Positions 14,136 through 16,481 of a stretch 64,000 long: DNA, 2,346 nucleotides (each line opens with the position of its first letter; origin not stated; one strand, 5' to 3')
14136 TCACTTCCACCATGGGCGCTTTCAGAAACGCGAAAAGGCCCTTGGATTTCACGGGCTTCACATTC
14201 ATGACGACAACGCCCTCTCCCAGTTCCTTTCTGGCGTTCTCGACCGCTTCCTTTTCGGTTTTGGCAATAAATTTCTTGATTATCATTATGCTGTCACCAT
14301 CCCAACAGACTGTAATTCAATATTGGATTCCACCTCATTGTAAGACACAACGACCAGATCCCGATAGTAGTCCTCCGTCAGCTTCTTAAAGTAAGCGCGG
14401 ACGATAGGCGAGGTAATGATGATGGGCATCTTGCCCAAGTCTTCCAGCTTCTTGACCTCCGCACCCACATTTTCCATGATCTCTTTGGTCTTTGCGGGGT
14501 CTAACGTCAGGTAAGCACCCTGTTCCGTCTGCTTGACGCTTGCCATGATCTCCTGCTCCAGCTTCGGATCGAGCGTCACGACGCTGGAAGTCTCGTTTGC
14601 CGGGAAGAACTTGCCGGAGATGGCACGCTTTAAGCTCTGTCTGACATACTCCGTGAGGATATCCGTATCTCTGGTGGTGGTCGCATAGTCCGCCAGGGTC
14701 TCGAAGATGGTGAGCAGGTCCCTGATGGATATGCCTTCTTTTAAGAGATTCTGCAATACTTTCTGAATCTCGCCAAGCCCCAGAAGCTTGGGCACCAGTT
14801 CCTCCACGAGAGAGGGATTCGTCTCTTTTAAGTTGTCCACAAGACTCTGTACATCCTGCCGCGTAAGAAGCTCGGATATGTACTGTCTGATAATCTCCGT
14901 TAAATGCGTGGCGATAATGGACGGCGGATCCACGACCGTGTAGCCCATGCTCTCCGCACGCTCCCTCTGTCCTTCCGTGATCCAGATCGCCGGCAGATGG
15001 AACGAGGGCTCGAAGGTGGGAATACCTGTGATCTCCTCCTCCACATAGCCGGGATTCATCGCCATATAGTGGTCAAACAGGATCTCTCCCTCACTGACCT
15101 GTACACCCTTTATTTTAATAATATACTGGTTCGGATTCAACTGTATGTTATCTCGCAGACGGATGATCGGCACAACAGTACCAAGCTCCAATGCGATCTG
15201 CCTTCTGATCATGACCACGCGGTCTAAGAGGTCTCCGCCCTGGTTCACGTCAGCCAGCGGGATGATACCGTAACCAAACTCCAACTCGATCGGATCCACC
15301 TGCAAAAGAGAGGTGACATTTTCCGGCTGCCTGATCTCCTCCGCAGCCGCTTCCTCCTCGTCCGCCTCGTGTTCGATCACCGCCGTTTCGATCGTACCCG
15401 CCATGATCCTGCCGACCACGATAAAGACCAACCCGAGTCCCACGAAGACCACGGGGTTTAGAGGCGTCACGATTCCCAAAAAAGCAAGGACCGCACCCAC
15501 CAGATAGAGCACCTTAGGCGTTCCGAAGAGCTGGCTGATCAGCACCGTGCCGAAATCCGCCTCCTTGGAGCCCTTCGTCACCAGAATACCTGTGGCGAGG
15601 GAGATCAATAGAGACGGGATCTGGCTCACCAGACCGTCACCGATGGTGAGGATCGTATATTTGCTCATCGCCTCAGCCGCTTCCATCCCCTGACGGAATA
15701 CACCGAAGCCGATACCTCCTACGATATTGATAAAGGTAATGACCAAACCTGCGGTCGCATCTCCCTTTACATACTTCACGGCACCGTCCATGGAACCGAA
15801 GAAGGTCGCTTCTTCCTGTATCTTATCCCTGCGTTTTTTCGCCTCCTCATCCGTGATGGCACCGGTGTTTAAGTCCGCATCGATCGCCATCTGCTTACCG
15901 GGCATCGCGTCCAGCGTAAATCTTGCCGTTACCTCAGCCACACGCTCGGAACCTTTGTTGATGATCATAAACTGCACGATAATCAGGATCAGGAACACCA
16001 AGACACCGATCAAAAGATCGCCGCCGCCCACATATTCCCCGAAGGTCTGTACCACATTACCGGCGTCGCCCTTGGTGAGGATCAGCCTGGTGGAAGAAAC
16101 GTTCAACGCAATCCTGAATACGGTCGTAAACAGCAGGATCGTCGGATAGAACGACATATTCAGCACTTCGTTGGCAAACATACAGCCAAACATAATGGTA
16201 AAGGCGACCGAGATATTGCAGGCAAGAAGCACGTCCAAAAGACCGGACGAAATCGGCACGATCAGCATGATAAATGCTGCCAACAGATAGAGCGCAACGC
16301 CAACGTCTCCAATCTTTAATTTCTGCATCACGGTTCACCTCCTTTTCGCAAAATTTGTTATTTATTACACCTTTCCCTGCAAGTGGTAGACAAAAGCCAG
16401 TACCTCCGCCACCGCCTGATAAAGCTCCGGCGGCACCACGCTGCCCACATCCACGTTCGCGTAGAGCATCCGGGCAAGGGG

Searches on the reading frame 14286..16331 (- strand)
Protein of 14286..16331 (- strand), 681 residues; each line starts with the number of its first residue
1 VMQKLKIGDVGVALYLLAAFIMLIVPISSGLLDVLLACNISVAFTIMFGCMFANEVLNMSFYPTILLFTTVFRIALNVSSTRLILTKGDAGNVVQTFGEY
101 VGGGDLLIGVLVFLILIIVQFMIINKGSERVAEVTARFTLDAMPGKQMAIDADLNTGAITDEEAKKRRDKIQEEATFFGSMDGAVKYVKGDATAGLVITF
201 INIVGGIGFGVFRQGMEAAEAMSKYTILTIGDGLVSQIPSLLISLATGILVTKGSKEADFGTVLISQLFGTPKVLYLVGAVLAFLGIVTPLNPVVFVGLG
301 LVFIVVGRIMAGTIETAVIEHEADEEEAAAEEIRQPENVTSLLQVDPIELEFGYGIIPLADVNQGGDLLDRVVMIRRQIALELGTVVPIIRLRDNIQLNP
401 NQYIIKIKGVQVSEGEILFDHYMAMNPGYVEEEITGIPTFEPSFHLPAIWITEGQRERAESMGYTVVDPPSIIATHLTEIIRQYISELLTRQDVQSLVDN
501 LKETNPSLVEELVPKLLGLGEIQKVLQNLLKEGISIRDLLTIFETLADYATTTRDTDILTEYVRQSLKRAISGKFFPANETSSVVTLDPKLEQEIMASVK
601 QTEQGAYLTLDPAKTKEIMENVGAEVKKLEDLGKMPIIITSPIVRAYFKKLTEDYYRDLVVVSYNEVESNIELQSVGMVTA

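Call 64: search_protein_families(library=pfam, proteins=[window:14286-16331:-], max_evalue=0.0001)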
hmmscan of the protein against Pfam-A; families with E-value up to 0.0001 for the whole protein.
window:14286-16331:- (681 aa): 1 family
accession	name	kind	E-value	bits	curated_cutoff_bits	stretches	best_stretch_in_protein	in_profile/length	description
PF00771.25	FHIPEP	-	1.6e-266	886.5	29.1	1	21-671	3-656/657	FHIPEP family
